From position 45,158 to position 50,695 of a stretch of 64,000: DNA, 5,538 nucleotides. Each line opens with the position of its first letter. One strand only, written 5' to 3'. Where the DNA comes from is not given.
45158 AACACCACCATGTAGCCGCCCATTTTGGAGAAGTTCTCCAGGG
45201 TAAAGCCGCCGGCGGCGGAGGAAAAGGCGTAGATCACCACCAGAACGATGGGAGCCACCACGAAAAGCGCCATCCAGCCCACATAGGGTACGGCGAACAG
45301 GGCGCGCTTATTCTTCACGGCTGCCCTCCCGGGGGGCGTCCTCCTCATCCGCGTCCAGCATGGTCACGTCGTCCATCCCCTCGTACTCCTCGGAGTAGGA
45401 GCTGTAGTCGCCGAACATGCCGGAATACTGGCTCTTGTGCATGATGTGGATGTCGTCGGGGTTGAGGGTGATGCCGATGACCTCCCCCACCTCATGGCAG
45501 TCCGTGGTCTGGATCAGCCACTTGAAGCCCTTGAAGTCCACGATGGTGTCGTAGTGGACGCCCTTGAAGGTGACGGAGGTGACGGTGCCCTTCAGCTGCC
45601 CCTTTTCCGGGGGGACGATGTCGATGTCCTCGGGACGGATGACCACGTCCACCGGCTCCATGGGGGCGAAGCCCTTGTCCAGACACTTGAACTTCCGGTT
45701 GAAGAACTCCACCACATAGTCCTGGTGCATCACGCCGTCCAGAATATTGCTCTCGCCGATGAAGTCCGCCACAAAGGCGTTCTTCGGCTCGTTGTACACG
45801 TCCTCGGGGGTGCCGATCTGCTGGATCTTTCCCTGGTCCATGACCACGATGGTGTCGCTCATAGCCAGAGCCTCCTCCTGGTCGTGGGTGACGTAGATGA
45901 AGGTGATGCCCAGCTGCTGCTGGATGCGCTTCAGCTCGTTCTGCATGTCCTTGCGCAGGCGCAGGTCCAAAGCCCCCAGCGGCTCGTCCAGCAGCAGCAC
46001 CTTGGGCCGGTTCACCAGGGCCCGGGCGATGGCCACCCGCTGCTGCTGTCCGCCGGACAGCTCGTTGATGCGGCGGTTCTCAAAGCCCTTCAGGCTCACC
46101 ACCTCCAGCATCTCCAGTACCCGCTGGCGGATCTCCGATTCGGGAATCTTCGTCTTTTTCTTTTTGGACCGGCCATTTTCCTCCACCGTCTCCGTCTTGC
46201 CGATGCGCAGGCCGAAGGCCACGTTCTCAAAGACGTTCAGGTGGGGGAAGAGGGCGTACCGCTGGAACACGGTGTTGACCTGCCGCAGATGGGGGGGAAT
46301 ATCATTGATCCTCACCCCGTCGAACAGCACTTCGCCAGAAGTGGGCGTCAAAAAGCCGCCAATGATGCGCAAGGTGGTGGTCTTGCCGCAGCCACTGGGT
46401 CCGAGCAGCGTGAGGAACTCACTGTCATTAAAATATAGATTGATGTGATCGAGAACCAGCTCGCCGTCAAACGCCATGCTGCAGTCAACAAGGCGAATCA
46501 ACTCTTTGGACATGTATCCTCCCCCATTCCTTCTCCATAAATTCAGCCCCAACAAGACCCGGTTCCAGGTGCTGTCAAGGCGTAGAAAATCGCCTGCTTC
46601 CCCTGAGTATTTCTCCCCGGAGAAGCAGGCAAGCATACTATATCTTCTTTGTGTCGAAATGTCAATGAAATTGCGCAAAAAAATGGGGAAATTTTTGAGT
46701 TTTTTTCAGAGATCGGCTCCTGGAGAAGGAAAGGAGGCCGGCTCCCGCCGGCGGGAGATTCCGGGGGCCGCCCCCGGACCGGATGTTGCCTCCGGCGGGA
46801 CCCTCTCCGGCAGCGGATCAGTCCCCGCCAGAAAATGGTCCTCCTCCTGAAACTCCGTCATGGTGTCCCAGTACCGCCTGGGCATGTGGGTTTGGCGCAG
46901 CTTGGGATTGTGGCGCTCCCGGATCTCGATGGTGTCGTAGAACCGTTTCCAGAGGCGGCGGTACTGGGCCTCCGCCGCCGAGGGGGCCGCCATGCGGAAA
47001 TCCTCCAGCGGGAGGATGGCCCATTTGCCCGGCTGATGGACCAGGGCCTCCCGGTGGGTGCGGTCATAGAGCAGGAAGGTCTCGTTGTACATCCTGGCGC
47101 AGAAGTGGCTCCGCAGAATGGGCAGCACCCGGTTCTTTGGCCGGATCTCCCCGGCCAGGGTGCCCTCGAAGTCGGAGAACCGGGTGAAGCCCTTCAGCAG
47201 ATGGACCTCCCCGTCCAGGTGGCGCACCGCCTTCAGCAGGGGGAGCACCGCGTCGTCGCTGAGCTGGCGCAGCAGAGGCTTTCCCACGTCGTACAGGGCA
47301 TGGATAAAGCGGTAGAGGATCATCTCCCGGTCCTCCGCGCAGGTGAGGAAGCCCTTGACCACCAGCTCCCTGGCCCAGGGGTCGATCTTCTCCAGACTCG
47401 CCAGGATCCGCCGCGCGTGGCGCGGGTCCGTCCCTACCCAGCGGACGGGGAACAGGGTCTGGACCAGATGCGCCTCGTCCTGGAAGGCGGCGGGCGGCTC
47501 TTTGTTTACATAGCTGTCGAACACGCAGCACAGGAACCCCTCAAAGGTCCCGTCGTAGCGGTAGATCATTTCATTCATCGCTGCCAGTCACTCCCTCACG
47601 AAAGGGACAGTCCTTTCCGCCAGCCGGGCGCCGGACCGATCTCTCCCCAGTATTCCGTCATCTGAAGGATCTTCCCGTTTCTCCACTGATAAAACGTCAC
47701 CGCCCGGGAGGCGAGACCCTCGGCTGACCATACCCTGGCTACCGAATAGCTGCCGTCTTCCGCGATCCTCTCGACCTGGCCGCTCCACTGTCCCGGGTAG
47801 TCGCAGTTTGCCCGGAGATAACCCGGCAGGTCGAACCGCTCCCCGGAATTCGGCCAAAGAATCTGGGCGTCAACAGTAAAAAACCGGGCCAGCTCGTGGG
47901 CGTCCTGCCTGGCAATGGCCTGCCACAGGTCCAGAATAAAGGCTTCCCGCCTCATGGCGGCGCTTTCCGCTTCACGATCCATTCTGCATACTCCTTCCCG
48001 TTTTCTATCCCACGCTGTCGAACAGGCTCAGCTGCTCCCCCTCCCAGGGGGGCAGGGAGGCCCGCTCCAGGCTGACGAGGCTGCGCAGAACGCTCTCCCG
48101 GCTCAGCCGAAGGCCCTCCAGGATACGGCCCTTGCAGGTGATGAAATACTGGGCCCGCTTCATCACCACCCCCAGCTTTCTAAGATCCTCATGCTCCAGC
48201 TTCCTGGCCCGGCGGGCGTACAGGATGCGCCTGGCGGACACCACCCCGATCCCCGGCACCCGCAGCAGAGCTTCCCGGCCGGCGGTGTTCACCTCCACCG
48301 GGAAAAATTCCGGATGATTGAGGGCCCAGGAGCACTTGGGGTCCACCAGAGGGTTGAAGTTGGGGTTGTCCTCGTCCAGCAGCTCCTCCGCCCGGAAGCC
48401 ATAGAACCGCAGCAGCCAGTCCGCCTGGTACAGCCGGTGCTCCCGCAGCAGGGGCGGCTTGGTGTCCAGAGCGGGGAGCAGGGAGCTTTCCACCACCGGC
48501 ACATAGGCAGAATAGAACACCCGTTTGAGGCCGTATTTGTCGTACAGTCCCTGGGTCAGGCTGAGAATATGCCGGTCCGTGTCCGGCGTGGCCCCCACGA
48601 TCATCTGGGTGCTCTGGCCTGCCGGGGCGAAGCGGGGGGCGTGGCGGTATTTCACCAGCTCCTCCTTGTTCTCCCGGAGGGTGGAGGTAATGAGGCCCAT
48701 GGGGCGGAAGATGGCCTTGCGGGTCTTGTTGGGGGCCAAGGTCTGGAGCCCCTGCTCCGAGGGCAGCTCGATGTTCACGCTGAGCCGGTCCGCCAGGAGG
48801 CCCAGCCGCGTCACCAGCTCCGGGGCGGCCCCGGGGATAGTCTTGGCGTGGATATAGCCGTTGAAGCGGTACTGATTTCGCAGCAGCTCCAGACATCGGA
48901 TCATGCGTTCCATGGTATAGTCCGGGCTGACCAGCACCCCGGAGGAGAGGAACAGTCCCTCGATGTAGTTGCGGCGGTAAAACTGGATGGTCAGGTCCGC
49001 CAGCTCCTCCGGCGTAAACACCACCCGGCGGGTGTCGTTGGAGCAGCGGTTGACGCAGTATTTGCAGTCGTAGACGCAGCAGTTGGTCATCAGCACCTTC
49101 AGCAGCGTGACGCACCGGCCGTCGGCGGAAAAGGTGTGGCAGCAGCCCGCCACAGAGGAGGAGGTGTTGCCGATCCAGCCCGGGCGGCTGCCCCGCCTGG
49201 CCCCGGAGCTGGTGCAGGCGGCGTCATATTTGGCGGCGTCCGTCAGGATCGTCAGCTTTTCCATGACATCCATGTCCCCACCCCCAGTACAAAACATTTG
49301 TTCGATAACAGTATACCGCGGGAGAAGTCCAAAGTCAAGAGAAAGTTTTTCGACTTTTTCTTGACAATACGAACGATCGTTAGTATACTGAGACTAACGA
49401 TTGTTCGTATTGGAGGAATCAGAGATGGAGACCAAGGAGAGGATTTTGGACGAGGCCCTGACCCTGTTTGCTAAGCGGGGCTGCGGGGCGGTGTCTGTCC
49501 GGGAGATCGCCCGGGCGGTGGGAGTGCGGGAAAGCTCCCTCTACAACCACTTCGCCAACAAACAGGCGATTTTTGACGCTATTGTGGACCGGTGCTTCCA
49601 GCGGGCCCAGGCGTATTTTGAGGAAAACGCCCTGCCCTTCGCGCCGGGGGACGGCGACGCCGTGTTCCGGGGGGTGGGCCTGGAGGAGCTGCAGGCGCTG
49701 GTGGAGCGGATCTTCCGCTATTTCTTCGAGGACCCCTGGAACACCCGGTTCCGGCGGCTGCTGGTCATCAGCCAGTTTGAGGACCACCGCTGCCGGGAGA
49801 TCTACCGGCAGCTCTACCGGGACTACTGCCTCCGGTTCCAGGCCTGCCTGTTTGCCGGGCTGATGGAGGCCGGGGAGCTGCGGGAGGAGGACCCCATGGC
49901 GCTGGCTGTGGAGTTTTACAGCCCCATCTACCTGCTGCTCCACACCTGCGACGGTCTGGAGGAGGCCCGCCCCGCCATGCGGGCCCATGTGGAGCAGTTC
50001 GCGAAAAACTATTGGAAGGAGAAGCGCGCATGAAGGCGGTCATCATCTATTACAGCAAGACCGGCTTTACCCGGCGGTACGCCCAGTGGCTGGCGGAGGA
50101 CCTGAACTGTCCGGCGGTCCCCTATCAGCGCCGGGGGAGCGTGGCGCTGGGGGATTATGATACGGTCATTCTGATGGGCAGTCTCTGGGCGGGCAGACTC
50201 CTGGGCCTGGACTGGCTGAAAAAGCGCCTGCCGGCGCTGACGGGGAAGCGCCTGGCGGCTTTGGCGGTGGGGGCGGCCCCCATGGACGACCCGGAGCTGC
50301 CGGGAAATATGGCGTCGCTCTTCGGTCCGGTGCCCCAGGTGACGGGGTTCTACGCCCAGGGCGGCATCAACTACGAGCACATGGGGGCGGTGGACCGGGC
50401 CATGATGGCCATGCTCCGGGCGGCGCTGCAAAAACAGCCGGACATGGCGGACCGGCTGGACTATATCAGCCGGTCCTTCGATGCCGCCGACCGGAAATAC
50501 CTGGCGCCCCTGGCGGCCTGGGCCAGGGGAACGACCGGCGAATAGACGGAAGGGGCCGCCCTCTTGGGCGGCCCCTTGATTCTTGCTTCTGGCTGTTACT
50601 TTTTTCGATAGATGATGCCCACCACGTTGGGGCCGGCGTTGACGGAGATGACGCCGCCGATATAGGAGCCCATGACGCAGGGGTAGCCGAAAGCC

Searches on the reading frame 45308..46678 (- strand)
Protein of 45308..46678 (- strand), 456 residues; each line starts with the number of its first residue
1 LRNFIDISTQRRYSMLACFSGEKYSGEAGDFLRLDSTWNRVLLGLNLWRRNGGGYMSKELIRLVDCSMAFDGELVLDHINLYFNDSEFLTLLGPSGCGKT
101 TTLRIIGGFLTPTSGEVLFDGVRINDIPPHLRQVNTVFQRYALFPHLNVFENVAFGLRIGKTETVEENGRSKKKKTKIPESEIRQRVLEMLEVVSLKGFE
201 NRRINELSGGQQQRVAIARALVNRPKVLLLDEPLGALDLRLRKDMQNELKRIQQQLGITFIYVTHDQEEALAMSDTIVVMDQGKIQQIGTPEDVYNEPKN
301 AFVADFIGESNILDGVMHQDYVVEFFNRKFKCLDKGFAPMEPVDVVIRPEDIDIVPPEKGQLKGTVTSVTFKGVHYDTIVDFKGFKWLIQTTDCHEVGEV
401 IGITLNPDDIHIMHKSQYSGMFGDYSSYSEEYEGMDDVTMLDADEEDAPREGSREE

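Call 67: search_protein_families(library=pfam, max_evalue=0.000001, proteins=[window:45308-46678:-])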
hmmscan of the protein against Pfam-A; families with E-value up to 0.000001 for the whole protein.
window:45308-46678:- (456 aa): 2 families
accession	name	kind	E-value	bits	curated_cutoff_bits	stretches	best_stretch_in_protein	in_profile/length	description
PF00005.33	ABC_tran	-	2.3e-36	125.8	25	1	76-234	1-136/137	ABC transporter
PF08402.16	TOBE_2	-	8.1e-09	35.9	21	1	345-412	1-75/76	TOBE domain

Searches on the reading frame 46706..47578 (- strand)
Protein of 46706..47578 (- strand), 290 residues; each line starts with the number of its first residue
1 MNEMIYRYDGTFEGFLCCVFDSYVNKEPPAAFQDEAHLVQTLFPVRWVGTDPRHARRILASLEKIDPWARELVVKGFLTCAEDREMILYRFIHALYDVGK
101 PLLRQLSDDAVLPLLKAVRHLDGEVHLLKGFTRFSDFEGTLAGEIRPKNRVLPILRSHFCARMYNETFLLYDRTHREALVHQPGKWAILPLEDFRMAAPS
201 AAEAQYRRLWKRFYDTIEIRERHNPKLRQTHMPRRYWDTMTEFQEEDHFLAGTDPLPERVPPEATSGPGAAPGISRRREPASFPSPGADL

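Call 67: search_protein_families(library=pfam, max_evalue=0.000001, proteins=[window:46706-47578:-])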
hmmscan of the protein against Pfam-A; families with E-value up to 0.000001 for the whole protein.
window:46706-47578:- (290 aa): 1 family
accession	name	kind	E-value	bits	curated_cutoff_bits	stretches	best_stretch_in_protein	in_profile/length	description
PF13566.11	DUF4130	-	3e-44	151.1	27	1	82-242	1-146/146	Domain of unknown function (DUF4130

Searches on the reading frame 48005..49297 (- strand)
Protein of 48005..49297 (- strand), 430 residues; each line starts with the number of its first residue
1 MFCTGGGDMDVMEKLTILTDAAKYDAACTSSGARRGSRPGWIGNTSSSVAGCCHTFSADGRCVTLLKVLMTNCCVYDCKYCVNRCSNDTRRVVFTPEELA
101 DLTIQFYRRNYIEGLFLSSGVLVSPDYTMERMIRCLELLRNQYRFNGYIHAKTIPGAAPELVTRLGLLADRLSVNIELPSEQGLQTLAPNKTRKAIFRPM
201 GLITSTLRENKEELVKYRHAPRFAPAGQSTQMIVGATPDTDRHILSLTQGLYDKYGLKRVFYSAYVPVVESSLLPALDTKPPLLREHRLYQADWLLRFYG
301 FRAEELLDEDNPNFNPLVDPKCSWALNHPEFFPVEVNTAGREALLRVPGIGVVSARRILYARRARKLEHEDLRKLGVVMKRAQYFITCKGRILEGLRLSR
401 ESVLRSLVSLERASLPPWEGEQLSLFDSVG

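Call 67: search_protein_families(library=pfam, max_evalue=0.000001, proteins=[window:48005-49297:-])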
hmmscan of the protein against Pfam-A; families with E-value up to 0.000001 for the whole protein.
window:48005-49297:- (430 aa): 1 family
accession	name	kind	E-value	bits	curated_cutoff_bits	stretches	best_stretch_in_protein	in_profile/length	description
PF04055.27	Radical_SAM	-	8e-08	33.1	29.5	1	69-196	2-129/166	Radical SAM superfamily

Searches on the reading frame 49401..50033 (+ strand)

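Call 67: search_protein_families(library=pfam, max_evalue=0.000001, proteins=[window:49401-50033:+])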
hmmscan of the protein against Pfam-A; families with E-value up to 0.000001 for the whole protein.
window:49401-50033:+ (210 aa): 1 family
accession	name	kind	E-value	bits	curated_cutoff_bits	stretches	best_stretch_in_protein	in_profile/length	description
PF00440.29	TetR_N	-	4.8e-16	58.7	24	1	15-61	1-47/47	Bacterial regulatory proteins, tetR family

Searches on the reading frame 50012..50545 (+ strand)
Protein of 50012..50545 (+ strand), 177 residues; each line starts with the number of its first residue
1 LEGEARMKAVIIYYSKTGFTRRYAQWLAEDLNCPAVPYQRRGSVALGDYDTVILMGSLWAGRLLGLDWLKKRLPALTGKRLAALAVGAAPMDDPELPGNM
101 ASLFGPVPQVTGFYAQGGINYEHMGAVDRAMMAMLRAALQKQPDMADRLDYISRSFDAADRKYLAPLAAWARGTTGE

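Call 67: search_protein_families(library=pfam, max_evalue=0.000001, proteins=[window:50012-50545:+])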
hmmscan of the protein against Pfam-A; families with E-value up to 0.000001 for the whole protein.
window:50012-50545:+ (177 aa): 1 family
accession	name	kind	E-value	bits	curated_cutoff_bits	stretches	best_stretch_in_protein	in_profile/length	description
PF12724.12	Flavodoxin_5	-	7.5e-15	55.9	27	1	10-144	1-143/145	Flavodoxin domain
